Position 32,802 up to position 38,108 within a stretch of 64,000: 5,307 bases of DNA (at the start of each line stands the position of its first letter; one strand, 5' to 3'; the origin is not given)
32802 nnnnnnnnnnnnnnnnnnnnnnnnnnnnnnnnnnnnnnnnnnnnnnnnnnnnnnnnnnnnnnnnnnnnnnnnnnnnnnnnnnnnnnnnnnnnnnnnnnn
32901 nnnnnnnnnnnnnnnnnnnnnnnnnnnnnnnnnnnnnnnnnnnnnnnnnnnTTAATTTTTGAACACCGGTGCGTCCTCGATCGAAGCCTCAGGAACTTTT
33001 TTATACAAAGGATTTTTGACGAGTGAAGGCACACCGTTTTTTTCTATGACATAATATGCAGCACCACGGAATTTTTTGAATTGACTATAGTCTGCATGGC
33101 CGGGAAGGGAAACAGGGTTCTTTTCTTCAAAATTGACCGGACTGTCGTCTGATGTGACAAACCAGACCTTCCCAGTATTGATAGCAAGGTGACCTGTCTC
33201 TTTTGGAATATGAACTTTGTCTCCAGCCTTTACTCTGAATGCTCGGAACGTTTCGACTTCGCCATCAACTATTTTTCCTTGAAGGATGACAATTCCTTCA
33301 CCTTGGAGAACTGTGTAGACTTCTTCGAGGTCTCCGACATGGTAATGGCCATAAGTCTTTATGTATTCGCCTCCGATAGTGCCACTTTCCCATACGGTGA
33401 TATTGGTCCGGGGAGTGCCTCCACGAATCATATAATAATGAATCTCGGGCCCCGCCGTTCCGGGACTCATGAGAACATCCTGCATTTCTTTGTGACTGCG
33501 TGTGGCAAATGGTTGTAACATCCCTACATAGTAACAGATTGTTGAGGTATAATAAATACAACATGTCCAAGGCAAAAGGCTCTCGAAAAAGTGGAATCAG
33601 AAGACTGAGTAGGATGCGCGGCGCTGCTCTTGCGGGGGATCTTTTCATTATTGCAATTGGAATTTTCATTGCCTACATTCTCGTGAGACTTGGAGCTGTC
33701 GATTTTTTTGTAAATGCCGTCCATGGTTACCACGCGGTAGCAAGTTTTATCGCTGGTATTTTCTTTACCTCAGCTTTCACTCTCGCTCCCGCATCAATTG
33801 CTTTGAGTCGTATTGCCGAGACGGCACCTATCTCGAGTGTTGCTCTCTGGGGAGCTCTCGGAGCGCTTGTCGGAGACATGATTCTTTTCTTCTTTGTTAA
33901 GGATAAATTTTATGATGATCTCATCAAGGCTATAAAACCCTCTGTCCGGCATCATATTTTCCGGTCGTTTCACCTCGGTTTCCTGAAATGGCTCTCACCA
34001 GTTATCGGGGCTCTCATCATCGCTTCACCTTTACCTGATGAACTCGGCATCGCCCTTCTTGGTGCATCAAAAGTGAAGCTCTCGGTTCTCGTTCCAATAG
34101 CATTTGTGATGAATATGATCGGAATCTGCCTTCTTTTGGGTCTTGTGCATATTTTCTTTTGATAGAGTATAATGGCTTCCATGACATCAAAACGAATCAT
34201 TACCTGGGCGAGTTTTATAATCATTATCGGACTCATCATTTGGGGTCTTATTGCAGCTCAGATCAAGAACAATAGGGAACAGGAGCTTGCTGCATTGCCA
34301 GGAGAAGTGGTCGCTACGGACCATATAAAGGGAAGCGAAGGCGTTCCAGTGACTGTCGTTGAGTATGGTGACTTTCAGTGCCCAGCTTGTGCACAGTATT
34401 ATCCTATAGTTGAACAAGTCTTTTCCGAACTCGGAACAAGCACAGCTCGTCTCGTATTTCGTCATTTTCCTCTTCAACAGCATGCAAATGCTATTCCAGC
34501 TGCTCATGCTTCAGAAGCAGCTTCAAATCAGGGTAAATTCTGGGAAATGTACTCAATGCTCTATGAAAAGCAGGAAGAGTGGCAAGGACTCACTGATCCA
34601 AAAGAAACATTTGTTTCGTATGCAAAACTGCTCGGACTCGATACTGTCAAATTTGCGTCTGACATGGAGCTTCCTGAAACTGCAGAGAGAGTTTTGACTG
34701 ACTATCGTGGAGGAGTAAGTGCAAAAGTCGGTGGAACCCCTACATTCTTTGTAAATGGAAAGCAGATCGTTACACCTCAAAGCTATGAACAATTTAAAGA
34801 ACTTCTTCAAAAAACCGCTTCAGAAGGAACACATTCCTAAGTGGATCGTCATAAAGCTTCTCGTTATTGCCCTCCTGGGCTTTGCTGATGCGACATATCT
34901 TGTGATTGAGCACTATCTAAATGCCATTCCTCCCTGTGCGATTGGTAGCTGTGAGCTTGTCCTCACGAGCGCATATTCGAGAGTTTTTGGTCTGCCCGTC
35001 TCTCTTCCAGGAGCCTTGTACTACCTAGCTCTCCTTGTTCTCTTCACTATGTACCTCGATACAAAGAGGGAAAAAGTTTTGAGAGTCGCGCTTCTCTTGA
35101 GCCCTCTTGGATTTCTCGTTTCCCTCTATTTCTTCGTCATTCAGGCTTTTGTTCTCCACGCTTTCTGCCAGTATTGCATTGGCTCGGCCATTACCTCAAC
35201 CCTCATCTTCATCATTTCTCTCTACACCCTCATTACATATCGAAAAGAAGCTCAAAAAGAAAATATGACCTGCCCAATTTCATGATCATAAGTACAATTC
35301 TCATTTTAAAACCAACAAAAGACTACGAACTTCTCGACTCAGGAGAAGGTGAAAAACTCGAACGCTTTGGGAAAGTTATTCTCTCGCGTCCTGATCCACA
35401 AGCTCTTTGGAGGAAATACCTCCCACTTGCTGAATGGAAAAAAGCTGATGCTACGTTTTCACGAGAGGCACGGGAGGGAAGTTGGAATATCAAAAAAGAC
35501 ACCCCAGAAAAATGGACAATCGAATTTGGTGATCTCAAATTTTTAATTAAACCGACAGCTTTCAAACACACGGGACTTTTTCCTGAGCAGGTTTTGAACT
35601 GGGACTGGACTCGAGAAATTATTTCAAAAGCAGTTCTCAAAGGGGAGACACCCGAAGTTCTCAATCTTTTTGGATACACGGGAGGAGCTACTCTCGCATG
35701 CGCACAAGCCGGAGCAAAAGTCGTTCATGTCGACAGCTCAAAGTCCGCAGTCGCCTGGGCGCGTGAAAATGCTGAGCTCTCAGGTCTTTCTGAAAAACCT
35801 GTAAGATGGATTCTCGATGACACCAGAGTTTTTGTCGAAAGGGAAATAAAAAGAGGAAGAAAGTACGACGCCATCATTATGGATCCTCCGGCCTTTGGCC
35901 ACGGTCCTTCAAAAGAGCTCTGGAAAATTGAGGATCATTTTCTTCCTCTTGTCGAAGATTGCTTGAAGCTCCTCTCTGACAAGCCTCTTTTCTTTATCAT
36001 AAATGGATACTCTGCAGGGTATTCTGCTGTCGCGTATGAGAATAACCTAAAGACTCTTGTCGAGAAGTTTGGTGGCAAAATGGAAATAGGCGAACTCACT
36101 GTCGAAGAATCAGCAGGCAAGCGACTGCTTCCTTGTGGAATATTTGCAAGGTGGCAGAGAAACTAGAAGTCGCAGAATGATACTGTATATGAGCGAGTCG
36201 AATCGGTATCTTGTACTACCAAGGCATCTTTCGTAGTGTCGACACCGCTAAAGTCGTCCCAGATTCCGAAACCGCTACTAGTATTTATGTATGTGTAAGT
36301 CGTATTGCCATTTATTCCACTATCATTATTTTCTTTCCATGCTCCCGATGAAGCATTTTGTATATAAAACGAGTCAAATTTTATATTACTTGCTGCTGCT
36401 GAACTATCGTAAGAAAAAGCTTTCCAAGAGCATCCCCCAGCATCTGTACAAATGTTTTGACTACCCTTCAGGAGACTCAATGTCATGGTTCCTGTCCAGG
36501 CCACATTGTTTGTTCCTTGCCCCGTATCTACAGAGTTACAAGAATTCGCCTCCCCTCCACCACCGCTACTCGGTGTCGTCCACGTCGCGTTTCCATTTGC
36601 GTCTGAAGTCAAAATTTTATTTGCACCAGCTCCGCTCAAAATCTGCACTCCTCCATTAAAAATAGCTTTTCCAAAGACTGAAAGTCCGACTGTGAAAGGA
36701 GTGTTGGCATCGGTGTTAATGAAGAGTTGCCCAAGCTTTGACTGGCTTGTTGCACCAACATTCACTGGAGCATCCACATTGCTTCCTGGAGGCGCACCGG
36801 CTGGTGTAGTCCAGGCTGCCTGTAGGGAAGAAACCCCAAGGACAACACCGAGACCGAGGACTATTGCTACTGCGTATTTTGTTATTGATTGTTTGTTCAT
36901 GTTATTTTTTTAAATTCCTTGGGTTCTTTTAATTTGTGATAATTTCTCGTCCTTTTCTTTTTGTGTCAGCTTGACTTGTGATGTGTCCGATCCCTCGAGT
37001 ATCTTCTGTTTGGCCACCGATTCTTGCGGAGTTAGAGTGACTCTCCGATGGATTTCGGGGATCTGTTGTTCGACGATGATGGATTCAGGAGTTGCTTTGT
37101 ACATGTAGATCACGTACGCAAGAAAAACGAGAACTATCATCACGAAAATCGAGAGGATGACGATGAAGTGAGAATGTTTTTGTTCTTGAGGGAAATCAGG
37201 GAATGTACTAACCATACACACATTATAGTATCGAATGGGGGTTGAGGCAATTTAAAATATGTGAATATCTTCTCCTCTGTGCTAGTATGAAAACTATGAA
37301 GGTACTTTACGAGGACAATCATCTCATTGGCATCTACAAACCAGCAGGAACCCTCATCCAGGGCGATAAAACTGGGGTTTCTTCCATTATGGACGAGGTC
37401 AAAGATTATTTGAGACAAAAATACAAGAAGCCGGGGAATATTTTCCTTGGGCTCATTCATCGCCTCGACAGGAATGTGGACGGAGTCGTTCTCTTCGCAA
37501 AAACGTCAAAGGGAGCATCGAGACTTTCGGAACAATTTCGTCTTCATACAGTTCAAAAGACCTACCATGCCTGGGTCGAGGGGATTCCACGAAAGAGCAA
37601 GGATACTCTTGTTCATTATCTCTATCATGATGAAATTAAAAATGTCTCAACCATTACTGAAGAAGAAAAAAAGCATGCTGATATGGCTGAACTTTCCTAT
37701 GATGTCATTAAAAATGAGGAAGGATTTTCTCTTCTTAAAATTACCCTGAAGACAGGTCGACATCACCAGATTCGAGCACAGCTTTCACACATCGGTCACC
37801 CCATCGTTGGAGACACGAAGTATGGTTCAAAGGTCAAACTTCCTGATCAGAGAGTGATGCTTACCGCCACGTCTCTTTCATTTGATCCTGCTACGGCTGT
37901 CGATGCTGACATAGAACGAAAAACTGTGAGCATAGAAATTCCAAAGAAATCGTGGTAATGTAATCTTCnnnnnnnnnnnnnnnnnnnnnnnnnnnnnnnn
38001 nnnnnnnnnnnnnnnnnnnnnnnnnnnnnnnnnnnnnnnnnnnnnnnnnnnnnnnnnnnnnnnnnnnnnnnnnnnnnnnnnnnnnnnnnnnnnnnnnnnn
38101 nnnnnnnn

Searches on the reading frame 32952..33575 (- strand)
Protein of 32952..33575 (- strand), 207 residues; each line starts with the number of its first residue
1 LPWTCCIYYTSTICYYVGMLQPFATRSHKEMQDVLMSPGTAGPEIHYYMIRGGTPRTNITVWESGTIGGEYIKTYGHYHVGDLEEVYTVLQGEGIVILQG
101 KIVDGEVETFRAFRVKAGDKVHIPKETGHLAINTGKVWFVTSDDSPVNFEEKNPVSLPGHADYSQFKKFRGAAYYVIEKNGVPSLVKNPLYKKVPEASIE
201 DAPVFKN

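Call 7: search_protein_families(library=pfam, proteins=[window:32952-33575:-], max_evalue=0.001)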
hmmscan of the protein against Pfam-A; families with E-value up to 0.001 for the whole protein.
window:32952-33575:- (207 aa): 2 families
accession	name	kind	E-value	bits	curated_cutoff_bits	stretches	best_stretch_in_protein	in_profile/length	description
PF06560.17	GPI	-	4.9e-19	68.7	20.7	1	55-182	50-171/182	Glucose-6-phosphate isomerase (GPI)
PF07883.17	Cupin_2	-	6.2e-06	26.3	27.2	1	77-136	14-61/70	Cupin domain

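Call 74: search_solved_structures(query=window:32952-33575:-, max_evalue=0.001)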
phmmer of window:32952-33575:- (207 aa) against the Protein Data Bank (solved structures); distinct sequences matched with E-value up to 0.001: 8.
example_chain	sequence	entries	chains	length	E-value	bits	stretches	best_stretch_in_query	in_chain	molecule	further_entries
4lul_A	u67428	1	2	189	2.7e-07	33.9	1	59-193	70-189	Glucose-6-phosphate isomerase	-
1j3p_A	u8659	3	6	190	3.5e-07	33.5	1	59-189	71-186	Phosphoglucose Isomerase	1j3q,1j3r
4lta_A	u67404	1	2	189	4e-07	33.3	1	59-193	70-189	Glucose-6-phosphate isomerase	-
1qxj_A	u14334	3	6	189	1e-06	32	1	59-193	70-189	Glucose-6-phosphate isomerase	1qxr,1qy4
4luk_A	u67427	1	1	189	1.1e-06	31.9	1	59-193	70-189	Glucose-6-phosphate isomerase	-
1x7n_A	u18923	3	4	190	1.1e-06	31.9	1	59-193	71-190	Glucose-6-phosphate isomerase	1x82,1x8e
4lum_A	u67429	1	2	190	1.6e-06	31.4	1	59-193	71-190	Glucose-6-phosphate isomerase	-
2gc0_A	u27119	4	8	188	9.9e-06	28.8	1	59-189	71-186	Glucose-6-phosphate isomerase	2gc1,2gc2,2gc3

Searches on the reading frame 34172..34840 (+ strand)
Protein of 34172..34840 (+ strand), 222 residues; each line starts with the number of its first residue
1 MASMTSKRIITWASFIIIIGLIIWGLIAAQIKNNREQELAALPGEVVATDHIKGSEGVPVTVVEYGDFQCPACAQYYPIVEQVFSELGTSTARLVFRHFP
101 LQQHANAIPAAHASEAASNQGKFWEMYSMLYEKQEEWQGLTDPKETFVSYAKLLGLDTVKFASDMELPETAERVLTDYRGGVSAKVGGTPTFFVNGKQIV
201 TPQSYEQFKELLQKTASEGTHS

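Call 7: search_protein_families(library=pfam, proteins=[window:34172-34840:+], max_evalue=0.001)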
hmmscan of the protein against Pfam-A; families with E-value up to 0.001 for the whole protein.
window:34172-34840:+ (222 aa): 2 families
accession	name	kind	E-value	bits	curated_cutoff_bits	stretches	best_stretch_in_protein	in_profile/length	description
PF13462.12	Thioredoxin_4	-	8.1e-25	88.4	23.2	1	49-213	4-164/165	Thioredoxin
PF01323.26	DSBA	-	1.1e-14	55.1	25.6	1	61-213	1-191/191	DSBA-like thioredoxin domain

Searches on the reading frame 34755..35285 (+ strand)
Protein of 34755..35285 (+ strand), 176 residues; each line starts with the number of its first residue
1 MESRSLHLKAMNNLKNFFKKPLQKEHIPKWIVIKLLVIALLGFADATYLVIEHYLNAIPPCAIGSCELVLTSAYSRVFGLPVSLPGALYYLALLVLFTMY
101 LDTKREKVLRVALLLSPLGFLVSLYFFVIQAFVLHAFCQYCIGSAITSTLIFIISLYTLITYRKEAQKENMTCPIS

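Call 30: search_protein_families(library=pfam, proteins=[window:34755-35285:+], max_evalue=0.0001)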
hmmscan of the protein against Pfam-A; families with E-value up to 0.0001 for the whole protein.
window:34755-35285:+ (176 aa): 1 family
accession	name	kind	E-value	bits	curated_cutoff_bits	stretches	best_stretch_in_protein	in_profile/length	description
PF07884.19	VKOR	-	1.9e-25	90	27.5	1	35-155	3-133/134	Vitamin K epoxide reductase family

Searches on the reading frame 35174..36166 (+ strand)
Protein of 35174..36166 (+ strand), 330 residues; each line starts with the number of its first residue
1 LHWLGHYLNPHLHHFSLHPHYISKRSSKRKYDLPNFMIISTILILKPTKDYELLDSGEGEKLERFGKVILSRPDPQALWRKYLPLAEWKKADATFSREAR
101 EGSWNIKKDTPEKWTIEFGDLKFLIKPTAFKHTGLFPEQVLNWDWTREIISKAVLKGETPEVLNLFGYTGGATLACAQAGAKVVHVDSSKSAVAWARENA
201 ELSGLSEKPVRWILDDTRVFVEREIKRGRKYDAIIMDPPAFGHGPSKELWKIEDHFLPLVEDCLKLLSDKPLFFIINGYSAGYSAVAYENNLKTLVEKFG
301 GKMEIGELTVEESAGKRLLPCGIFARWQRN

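Call 30: search_protein_families(library=pfam, proteins=[window:35174-36166:+], max_evalue=0.0001)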
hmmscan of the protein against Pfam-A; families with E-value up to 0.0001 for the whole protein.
window:35174-36166:+ (330 aa): 3 families
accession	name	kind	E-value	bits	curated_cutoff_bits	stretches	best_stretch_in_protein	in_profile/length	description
PF10672.15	Methyltrans_SAM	-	3.2e-13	50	27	1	109-244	81-209/286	S-adenosylmethionine-dependent methyltransferase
PF03602.21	Cons_hypoth95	-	3.3e-06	27.3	24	1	157-239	40-122/182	Conserved hypothetical protein 95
PF09445.16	Methyltransf_15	-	7.5e-06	26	22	1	162-243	4-84/165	RNA cap guanine-N2 methyltransferase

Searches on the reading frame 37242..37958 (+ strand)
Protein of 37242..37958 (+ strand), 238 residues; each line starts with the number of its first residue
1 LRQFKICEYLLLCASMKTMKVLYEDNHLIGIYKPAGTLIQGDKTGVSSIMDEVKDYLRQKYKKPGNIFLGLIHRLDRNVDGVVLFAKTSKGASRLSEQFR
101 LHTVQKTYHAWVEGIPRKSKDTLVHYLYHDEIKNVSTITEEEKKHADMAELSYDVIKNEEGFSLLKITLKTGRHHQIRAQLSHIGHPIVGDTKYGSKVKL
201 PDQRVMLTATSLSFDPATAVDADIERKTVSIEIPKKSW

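Call 31: search_protein_families(library=pfam, proteins=[window:37242-37958:+], max_evalue=0.0001)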
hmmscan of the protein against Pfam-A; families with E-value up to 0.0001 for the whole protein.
window:37242-37958:+ (238 aa): 1 family
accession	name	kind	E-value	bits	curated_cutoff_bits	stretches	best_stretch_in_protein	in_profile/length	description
PF00849.27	PseudoU_synth_2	-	7.5e-32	111.1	26.8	1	27-183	1-152/152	RNA pseudouridylate synthase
